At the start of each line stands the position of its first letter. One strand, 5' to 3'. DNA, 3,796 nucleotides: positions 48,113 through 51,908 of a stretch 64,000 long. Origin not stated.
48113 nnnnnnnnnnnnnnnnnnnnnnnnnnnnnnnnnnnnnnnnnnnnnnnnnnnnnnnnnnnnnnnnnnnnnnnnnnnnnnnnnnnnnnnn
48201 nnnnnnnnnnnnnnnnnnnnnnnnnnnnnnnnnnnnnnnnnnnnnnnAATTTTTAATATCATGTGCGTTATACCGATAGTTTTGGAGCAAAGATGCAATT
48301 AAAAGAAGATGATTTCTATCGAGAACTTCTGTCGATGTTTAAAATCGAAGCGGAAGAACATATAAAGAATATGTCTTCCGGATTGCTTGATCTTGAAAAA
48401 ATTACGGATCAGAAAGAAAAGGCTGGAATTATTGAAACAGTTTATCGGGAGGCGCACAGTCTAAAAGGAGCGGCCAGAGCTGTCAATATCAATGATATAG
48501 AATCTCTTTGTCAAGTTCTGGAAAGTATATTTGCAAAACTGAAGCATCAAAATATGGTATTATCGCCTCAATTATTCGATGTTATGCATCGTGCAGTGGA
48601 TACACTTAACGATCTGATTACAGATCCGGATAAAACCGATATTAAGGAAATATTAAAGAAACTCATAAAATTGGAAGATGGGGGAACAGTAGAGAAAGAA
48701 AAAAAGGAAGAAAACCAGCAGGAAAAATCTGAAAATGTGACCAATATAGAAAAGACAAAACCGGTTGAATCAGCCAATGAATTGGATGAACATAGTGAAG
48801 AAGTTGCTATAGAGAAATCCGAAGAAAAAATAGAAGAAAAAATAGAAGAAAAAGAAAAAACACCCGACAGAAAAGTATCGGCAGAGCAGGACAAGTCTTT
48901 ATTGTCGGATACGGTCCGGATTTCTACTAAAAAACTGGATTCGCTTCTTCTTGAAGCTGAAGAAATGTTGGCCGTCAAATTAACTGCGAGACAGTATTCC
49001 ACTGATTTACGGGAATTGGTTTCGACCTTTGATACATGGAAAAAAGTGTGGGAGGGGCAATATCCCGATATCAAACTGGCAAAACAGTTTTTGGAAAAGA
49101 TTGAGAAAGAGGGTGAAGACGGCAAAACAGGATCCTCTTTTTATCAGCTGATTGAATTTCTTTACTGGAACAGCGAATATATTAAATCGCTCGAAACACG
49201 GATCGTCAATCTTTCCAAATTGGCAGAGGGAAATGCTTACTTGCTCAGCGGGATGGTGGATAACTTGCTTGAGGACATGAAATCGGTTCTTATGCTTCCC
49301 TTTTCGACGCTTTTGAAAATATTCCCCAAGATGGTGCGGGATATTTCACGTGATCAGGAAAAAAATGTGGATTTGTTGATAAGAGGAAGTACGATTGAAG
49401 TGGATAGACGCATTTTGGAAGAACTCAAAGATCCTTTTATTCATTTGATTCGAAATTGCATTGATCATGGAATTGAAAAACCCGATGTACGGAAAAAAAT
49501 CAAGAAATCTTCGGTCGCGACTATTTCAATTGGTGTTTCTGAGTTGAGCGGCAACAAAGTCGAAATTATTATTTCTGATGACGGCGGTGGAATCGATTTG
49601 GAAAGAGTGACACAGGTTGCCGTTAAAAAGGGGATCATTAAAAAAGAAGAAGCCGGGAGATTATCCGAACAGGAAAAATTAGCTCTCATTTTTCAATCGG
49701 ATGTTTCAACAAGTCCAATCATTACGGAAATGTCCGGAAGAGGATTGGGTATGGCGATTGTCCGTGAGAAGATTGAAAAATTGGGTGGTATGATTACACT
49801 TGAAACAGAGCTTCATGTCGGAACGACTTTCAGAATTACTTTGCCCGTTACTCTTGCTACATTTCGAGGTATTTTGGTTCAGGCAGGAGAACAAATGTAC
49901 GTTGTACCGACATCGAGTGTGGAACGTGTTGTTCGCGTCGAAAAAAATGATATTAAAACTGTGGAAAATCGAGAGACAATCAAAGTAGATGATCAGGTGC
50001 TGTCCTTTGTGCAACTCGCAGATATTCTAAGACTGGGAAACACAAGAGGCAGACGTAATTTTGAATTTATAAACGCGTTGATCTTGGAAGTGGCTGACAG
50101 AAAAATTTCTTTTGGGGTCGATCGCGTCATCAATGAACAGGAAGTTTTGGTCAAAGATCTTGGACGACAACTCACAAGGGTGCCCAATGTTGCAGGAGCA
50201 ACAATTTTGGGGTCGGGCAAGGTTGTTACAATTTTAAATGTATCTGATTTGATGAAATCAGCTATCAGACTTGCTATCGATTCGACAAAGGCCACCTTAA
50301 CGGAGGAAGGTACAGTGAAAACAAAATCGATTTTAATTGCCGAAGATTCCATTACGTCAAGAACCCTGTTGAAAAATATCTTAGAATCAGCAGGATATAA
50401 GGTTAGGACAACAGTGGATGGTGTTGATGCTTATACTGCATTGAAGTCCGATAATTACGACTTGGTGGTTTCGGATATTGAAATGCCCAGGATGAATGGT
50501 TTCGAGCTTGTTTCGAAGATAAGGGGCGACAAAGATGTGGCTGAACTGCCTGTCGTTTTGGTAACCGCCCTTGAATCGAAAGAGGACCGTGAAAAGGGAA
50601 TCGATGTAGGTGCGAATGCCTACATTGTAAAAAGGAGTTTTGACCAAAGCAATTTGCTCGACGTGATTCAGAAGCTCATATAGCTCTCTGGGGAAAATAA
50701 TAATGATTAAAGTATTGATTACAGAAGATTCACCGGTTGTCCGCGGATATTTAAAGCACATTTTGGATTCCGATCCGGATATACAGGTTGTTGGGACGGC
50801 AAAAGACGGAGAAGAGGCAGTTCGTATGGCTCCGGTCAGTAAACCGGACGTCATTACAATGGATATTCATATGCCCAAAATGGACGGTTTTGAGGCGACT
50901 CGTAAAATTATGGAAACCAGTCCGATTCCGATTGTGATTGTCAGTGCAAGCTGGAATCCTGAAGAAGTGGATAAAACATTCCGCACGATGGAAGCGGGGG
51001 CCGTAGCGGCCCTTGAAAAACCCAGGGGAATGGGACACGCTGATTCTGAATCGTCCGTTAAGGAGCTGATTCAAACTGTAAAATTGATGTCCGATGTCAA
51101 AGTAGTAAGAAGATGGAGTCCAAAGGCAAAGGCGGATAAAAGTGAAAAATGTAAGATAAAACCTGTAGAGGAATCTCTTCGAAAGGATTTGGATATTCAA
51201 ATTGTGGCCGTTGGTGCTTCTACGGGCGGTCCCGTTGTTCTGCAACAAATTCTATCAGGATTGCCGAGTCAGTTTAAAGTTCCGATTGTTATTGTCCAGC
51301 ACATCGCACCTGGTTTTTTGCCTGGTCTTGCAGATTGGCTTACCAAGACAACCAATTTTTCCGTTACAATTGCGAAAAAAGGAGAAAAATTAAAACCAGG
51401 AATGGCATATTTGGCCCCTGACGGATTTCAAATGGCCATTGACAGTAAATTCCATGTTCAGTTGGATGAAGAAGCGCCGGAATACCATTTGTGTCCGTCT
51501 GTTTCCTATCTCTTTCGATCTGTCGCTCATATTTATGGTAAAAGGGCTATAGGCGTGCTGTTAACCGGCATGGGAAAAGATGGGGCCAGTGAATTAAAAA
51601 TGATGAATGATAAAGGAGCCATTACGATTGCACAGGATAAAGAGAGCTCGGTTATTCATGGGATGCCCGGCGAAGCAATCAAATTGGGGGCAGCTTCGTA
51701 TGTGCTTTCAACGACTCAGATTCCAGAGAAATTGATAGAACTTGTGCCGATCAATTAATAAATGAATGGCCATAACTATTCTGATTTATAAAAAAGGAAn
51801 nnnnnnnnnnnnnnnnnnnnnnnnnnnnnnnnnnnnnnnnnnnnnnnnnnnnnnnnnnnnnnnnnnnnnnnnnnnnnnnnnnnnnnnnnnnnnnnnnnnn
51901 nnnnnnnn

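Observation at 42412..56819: Pil-Chp-like chemosensory locus with an unusually elaborate phosphorelay appended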

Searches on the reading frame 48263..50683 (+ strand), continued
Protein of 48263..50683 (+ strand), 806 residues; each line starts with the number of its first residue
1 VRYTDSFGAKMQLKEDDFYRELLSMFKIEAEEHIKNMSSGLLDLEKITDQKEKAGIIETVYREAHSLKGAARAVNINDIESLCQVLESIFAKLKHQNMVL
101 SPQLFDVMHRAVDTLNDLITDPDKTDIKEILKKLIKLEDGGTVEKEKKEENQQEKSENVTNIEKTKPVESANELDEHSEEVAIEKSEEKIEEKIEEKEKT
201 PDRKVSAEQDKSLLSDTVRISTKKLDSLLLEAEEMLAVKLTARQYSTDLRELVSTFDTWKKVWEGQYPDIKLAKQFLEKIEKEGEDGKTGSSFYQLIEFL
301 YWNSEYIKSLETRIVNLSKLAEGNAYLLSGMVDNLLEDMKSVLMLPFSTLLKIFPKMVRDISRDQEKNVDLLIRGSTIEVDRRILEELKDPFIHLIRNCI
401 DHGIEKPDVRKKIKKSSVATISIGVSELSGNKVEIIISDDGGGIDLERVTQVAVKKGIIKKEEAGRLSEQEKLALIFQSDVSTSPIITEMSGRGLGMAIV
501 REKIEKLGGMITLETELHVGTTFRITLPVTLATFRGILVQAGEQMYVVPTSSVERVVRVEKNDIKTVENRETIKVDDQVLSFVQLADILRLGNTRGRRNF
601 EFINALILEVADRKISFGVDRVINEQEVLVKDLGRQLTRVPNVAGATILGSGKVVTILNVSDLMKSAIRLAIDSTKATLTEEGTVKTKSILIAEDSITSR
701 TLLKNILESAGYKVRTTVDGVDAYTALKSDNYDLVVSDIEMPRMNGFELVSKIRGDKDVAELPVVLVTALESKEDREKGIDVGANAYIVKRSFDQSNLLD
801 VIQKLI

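Call 34: find_related_loci(query=A2, collection=genome_contigs, flank=10000)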
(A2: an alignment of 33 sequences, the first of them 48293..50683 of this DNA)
Query A2 (796 aa) in genome_contigs; peptide patterns used: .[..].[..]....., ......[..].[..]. (x = any residue, [..] = any of these).
599 stretches matched a pattern (row limit reached: there are more); 575 encode a relative of the query (tblastn E <= 1e-3); the best 80 are kept; 80 distinct loci.
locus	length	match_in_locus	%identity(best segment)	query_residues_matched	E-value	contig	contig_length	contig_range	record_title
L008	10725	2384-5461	57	1-796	0e+0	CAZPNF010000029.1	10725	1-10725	MAG TPA_asm: uncultured bacterium isolate binchicken_co262_332 genome assembly, contig: NODE_7038_length_10725_cov_4.143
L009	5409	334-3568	57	1-796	0e+0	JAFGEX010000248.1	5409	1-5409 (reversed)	MAG: bacterium isolate Zod_Metabat.1270 k87_9002622, whole genome shotgun sequence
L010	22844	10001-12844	56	1-796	0e+0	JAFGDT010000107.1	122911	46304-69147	MAG: bacterium isolate Zod_Metabat.1186 k87_9805004, whole genome shotgun sequence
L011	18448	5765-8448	51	1-796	0e+0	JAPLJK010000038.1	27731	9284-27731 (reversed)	MAG: Deltaproteobacteria bacterium isolate LacPavin_0920_SED4_MAG_50_153 LacPavin_0920_SED4_scaffold_882880, whole genom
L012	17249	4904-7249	51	7-796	0e+0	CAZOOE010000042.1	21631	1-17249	MAG TPA_asm: uncultured Clostridia bacterium isolate SRP273308_co1_75 genome assembly, contig: NODE_2505_length_21631_co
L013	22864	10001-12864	48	1-796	0e+0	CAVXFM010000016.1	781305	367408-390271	MAG: uncultured delta proteobacterium isolate MFD02416.bin.1.343 genome assembly, contig: contig_49072, whole genome sho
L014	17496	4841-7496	52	1-796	0e+0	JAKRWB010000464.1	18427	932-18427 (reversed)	MAG: ANME-2 cluster archaeon isolate MAG_011 MAG_011_Methanosarcinales_contig_3790126, whole genome shotgun sequence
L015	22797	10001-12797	53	1-796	0e+0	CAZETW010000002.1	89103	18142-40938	MAG TPA_asm: uncultured bacterium isolate SRP141376_co1_354 genome assembly, contig: NODE_656_length_89103_cov_47.944491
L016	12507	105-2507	50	1-796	0e+0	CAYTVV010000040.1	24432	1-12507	MAG TPA_asm: uncultured Desulfurivibrio sp. isolate ERP113451_co7_199 genome assembly, contig: NODE_1441_length_24432_co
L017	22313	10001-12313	49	1-796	0e+0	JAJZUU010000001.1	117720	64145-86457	MAG: Proteobacteria bacterium isolate SKS4.bin47 NODE_224_length_117720_cov_6.908217, whole genome shotgun sequence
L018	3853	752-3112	50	1-796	0e+0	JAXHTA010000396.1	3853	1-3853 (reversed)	MAG: Thermodesulfobacteriota bacterium isolate MAG12_tar_biofilm MAG12_396, whole genome shotgun sequence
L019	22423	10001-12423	51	1-796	0e+0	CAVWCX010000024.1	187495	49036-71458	MAG: Candidatus Methanoperedenaceae archaeon isolate MFD03899.bin.2.194 genome assembly, contig: contig_6075, whole geno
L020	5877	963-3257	48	4-796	0e+0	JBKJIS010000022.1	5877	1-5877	MAG: Thiobacillus sp. isolate ant_bin.171 S1Ck117_2986109_flag_0_multi_33.0000_len_5877, whole genome shotgun sequence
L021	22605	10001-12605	50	1-796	0e+0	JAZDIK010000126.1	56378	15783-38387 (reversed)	MAG: Pseudomonadota bacterium isolate MEGAHIT-group-0.394 k141_11587706, whole genome shotgun sequence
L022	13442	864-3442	49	4-796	0e+0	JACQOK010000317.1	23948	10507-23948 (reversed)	MAG: Betaproteobacteria bacterium isolate NC_groundwater_1279_Ag_S-0.2um_63_76 S_p2_S4_coassembly_k141_2601857, whole ge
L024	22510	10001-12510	50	1-796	0e+0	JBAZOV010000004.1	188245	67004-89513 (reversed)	MAG: Candidatus Methanoperedens sp. isolate SO_2017_SWC_14 scaffold_90_c1_LP-4_2017, whole genome shotgun sequence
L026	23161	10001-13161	50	1-796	0e+0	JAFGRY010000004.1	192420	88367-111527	MAG: bacterium isolate Zod_Metabat.86 k87_1306694, whole genome shotgun sequence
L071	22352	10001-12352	48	4-796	0e+0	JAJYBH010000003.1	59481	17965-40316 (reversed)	MAG: Deltaproteobacteria bacterium isolate BP8.bin69 NODE_618_length_59481_cov_2.151296, whole genome shotgun sequence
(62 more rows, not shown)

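Call 65: search_protein_families(library=pfam, proteins=[L015:1-1011:+, L015:1023-1550:+, L015:1688-2524:-, L015:2622-4889:+, L010:1992-3134:+, L010:7747-8313:+], max_evalue=0.001)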
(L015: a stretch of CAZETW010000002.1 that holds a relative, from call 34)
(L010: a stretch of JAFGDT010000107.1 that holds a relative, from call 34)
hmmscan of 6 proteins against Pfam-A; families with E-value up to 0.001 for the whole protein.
L015:1-1011:+ (336 aa): 4 families
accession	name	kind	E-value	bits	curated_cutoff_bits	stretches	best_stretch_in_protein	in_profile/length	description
PF07669.17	Eco57I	-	1.1e-40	140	25.3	1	145-333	1-162/171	Eco57I restriction-modification methylase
PF02384.22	N6_Mtase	-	2.5e-15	57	20.4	1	29-333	20-210/311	N-6 DNA Methylase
PF20473.4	MmeI_Mtase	-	3.8e-14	52.9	27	1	63-311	17-202/259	MmeI, DNA-methyltransferase domain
PF01170.24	UPF0020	-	9e-05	22.7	22.3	0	66-161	29-93/197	RMKL-like, methyltransferase domain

L015:1023-1550:+ (175 aa): 1 family
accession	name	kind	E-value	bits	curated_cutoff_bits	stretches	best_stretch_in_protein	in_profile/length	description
PF12950.13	TaqI_C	-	6e-20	72.1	26.5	1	2-102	20-118/118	TaqI-like C-terminal specificity domain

L015:1688-2524:- (278 aa): 0 families

L015:2622-4889:+ (755 aa): 5 families
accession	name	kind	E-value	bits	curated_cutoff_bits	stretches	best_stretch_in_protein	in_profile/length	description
PF00270.35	DEAD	-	3.7e-35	121.6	26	1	59-232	2-166/167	DEAD/DEAH box helicase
PF09369.15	MZB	-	2.1e-19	70.4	24.2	1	654-732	2-80/80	MrfA Zn-binding domain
PF00271.37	Helicase_C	-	4.4e-16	59.5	23.5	1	288-391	13-109/110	Helicase conserved C-terminal domain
PF22982.3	WHD_HRQ1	-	6.1e-12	46.8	27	1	427-496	1-70/70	ATP-dependent helicase HRQ1, winged helix domain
PF04851.21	ResIII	-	6.2e-11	42.9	22.5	1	56-227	3-162/164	Type III restriction enzyme, res subunit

L010:1992-3134:+ (380 aa): 2 families
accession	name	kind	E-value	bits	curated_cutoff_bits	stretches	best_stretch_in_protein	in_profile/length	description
PF13860.13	FlgD_ig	-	1e-08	35.4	27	1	308-367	15-75/79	FlgD Ig-like domain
PF18962.6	Por_Secre_tail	-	0.00011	22.8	27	1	297-376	2-73/75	Secretion system C-terminal sorting domain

L010:7747-8313:+ (188 aa): 1 family
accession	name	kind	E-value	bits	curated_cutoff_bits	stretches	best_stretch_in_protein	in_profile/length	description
PF12849.12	PBP_like_2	-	4.8e-07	30.2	27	1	71-181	96-197/267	PBP superfamily domain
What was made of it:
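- L015 has the whole block without pilus genes (call 65).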

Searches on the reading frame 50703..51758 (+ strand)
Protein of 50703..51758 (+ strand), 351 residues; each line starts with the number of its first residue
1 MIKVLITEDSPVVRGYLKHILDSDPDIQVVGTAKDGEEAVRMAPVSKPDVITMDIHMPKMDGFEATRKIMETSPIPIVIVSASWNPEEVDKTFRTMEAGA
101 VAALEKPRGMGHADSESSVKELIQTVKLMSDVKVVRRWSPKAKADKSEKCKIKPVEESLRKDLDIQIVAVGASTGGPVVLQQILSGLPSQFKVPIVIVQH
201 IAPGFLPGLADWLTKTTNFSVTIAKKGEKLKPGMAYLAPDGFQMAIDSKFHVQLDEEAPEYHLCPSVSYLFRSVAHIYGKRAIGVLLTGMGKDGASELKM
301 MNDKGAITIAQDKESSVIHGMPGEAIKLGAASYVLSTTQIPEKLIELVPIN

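Call 4: search_protein_families(library=pfam, proteins=[window:50703-51758:+], max_evalue=0.01)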
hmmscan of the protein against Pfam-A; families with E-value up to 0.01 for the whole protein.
window:50703-51758:+ (351 aa): 2 families
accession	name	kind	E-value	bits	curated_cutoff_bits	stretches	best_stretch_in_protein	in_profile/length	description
PF01339.22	CheB_methylest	-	9.1e-60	201.8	24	1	168-344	1-174/174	CheB methylesterase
PF00072.30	Response_reg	-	9.4e-22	77.7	30.2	1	4-108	1-101/111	Response regulator receiver domain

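Call 14: search_protein_families(library=ncbifam, proteins=[window:50703-51758:+], max_evalue=0.001)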
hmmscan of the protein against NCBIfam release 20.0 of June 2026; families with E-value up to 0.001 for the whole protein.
window:50703-51758:+ (351 aa): 78 families (the best 25 are shown)
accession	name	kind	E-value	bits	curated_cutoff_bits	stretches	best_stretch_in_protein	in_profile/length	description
NF009206.0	PRK12555.1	subfamily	3.8e-106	354.9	342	1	2-348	1-336/340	chemotaxis-specific protein-glutamate methyltransferase CheB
NF001965.0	PRK00742.1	subfamily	6e-106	354.6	293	1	2-348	4-353/357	chemotaxis-specific protein-glutamate methyltransferase CheB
NF041367.1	CheY_Halo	equivalog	3.3e-19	69.4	200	1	4-107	1-100/114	chemotaxis protein CheY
NF007018.1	PRK09483.1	equivalog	2.5e-18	66.5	280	1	1-107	1-105/217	UvrY/SirA/GacA family response regulator transcription factor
NF007935.0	PRK10651.1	equivalog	9.7e-16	57.6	250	1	3-95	8-101/216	two-component system response regulator NarL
NF052445.1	RespRegMctR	equivalog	1.5e-15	57.2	300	1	2-78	2-78/205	two-component system response regulator MctR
TIGR02875.1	spore_0_A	equivalog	1.3e-14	54.1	200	1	2-142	3-139/262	sporulation transcription factor Spo0A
NF007135.0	PRK09581.1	equivalog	6.2e-14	51.7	474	1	30-136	29-132/457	PleD family two-component system response regulator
NF041733.1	resp_reg_CseB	equivalog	1.7e-13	50.5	350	1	3-108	2-102/228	two-component system response regulator CseB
NF045944.1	ResRegRpaBCyano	equivalog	3.9e-13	49.3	330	1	5-126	1-115/229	response regulator transcription factor RpaB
NF008677.0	PRK11697.1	equivalog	9.3e-13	48.1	246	1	1-82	1-82/238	two-component system response regulator BtsR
NF045901.1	HisKinLetSLeg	equivalog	2.3e-12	45.8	1650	1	3-107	673-775/906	two-component system sensor histidine kinase LetS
NF007969.0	PRK10693.1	equivalog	3.8e-12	45.9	329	1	3-94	9-99/337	two-component system response regulator RssB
NF033120.0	vanR_FM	exception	5.8e-12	45.8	460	1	2-84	4-84/231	vancomycin resistance response regulator transcription factor, VanR-F/VanR-M family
NF045717.1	DVU0259_DivK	exception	3.2e-11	43.4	160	1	3-83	4-85/117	DVU0259 family response regulator domain-containing protein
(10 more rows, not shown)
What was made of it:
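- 50703..51758 (+): CheB methylesterase with an N-terminal REC. It passes the NCBIfam CheB cut-off (calls 4, 14).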
